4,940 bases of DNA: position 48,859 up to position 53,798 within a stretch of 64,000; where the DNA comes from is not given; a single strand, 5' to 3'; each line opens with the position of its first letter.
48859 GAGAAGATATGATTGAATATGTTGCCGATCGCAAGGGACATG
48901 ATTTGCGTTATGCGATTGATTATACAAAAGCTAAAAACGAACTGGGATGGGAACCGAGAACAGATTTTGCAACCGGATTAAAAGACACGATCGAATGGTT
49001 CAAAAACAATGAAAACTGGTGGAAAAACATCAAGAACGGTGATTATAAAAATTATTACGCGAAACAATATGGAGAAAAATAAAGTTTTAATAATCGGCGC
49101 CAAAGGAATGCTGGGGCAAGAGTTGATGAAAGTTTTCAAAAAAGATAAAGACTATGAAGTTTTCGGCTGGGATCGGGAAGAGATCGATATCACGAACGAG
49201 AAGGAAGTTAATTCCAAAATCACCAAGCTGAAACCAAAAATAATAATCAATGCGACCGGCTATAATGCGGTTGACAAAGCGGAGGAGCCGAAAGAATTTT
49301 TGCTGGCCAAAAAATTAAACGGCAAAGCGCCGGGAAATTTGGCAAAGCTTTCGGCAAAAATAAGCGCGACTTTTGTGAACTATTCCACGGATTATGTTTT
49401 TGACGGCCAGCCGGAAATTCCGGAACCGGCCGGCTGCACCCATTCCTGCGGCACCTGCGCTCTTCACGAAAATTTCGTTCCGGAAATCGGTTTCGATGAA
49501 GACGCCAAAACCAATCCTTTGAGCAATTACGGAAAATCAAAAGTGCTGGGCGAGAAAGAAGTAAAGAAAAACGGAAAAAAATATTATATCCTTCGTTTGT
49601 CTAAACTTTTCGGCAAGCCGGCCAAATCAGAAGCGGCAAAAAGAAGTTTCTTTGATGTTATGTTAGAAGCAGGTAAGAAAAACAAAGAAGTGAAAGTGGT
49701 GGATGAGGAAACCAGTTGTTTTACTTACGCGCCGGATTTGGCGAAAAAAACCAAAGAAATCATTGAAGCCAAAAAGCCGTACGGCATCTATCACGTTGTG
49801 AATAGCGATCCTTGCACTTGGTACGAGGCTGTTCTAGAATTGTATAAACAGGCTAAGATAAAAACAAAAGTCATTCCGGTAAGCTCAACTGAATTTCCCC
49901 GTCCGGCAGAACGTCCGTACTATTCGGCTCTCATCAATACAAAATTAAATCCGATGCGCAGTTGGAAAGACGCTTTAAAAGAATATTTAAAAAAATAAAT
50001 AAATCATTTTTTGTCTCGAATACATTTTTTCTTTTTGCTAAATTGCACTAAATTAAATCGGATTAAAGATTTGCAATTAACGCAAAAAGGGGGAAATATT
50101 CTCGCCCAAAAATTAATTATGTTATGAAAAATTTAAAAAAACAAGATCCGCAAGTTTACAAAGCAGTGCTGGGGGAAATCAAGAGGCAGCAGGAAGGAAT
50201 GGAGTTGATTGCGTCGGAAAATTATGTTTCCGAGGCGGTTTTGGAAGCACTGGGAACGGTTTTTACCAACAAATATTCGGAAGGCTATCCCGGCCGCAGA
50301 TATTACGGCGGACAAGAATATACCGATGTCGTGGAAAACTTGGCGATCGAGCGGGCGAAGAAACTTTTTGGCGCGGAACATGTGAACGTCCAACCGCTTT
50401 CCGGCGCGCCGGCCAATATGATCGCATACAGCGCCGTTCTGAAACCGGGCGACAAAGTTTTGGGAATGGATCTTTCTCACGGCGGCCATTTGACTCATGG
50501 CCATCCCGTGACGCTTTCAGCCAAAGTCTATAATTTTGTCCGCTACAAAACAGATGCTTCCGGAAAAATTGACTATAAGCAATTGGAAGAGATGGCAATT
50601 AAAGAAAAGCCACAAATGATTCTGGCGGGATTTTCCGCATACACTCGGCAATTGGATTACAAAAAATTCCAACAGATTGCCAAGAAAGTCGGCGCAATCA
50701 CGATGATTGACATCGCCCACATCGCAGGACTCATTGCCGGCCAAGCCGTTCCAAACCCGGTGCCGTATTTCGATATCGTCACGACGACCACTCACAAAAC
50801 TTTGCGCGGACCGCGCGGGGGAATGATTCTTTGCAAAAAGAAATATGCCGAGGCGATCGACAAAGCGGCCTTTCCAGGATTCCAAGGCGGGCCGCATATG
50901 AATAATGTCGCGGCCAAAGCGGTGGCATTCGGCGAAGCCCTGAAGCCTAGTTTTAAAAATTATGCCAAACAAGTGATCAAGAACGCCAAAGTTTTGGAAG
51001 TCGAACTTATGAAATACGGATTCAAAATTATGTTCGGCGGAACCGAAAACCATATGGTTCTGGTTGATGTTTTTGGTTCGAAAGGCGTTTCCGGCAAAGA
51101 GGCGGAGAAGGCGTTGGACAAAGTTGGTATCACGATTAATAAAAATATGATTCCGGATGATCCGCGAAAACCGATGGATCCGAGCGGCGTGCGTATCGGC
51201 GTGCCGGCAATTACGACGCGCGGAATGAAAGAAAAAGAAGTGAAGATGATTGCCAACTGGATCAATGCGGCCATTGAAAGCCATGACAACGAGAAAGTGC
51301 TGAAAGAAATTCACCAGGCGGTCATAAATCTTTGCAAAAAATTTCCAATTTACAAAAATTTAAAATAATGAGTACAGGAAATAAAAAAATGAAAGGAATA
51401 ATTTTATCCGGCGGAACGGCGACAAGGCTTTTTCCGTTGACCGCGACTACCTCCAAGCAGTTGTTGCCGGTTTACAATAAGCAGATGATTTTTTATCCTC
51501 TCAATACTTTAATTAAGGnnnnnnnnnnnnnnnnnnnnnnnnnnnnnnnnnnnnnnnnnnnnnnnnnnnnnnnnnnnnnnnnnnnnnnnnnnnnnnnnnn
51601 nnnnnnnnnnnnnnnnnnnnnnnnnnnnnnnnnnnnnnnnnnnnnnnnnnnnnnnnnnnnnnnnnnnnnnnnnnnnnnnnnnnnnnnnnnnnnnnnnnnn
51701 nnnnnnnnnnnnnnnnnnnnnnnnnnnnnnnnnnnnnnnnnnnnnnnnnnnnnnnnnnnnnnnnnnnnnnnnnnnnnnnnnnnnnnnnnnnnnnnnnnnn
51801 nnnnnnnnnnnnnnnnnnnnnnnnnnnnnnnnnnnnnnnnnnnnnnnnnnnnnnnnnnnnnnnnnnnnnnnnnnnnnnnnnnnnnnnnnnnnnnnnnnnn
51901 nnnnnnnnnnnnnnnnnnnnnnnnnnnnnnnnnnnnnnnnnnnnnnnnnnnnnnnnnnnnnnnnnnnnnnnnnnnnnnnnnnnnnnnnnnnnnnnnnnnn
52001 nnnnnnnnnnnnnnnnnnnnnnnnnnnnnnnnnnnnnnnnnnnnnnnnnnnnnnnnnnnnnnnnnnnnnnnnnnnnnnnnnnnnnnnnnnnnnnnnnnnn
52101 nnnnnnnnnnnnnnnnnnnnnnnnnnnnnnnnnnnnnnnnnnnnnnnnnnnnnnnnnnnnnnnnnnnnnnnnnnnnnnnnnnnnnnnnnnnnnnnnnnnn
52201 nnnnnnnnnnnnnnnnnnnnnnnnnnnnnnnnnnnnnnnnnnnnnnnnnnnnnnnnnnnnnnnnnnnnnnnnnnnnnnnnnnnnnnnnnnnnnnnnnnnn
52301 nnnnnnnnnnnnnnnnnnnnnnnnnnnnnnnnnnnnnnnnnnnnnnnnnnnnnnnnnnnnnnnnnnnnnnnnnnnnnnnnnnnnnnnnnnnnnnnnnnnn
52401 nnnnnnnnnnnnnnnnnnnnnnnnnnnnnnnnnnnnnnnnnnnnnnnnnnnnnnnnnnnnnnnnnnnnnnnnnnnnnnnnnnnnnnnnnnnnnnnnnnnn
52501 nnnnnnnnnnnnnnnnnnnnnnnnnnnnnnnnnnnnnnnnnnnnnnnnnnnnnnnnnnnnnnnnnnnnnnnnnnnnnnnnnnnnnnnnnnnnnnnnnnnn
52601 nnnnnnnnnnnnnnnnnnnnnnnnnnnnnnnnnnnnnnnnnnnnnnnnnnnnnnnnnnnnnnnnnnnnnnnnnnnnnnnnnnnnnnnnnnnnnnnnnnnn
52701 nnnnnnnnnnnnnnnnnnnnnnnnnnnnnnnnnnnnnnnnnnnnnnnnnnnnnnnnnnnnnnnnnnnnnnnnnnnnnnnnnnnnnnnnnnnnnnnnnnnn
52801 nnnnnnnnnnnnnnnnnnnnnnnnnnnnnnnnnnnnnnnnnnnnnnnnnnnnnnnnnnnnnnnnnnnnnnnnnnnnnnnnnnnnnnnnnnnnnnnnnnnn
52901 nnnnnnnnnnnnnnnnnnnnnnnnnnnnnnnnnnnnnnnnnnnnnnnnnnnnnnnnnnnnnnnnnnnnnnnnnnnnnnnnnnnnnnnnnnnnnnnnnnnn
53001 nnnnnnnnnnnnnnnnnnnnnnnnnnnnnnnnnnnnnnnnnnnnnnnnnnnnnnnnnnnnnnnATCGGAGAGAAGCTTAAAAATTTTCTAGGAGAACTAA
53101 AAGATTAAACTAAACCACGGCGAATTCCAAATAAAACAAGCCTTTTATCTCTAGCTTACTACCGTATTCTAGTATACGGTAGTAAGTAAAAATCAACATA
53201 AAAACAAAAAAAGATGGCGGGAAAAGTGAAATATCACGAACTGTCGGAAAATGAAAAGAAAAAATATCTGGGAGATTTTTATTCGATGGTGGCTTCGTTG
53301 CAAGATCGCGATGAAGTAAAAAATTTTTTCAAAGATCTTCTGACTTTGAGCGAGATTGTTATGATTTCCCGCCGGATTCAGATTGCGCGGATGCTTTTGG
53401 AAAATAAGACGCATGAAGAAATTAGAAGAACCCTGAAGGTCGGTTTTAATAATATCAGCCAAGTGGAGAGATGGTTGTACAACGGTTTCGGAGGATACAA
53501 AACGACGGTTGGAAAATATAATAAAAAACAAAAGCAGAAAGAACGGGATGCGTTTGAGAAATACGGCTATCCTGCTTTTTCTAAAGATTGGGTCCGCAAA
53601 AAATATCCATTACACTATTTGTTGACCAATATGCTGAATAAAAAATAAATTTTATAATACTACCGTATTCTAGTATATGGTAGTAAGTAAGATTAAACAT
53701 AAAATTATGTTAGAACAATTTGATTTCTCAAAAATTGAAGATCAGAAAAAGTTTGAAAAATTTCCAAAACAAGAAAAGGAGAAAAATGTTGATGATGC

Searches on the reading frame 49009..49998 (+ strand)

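Call 5: search_protein_families(library=pfam, proteins=[window:49009-49998:+], max_evalue=0.1)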
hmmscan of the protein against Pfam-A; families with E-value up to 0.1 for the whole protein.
window:49009-49998:+ (329 aa): 8 families
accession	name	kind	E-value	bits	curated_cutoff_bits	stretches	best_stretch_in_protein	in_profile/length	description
PF04321.23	RmlD_sub_bind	-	1.6e-69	234.6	27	1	25-328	2-283/287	RmlD substrate binding domain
PF01370.27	Epimerase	-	1.9e-19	70.5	20.9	1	26-261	1-237/240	NAD dependent epimerase/dehydratase family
PF16363.11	GDP_Man_Dehyd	-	1.1e-05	25.6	27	1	158-259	137-244/332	GDP-mannose 4,6 dehydratase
PF07993.18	NAD_binding_4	-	0.00018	21.2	20.1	1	100-224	108-232/258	Male sterility protein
PF01113.26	DapB_N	-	0.0043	17.6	25.6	1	25-58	2-36/124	Dihydrodipicolinate reductase, N-terminus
PF01118.30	Semialdhyde_dh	-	0.0081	17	26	1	25-51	1-27/121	Semialdehyde dehydrogenase, NAD binding domain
PF02719.21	Polysacc_synt_2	-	0.023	14.4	20.2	0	26-68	1-43/293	Polysaccharide biosynthesis protein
PF03808.19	Glyco_tran_WecG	-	0.044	14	27.4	0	12-85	32-106/168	Glycosyl transferase WecG/TagA/CpsF family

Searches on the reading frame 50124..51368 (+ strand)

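Call 5: search_protein_families(library=pfam, proteins=[window:50124-51368:+], max_evalue=0.1)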
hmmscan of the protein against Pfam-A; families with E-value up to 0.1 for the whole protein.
window:50124-51368:+ (414 aa): 5 families
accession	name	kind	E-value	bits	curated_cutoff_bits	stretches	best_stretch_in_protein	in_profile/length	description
PF00464.25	SHMT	-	6.9e-157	522.6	27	1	4-380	1-399/399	Serine hydroxymethyltransferase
PF00155.27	Aminotran_1_2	-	2.6e-14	53.6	19.7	1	72-369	45-355/361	Aminotransferase class I and II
PF01212.27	Beta_elim_lyase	-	3.7e-09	36.8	27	1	76-304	39-274/288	Beta-eliminating lyase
PF00266.25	Aminotran_5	-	2.2e-05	24.1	21.5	1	37-252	13-228/371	Aminotransferase class-V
PF22689.1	FGAR-AT_PurM_N-like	-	0.085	13.1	27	0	369-408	83-122/160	FGAR-AT PurM_N-like domain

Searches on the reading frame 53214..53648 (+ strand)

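Call 99: search_protein_families(library=pfam, proteins=[window:53214-53648:+], max_evalue=0.001)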
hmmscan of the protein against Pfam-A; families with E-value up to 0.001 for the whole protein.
window:53214-53648:+ (144 aa): 1 family
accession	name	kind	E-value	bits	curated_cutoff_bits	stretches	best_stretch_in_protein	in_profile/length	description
PF01371.25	Trp_repressor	-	8.2e-16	58.3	27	1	21-99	5-84/88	Trp repressor protein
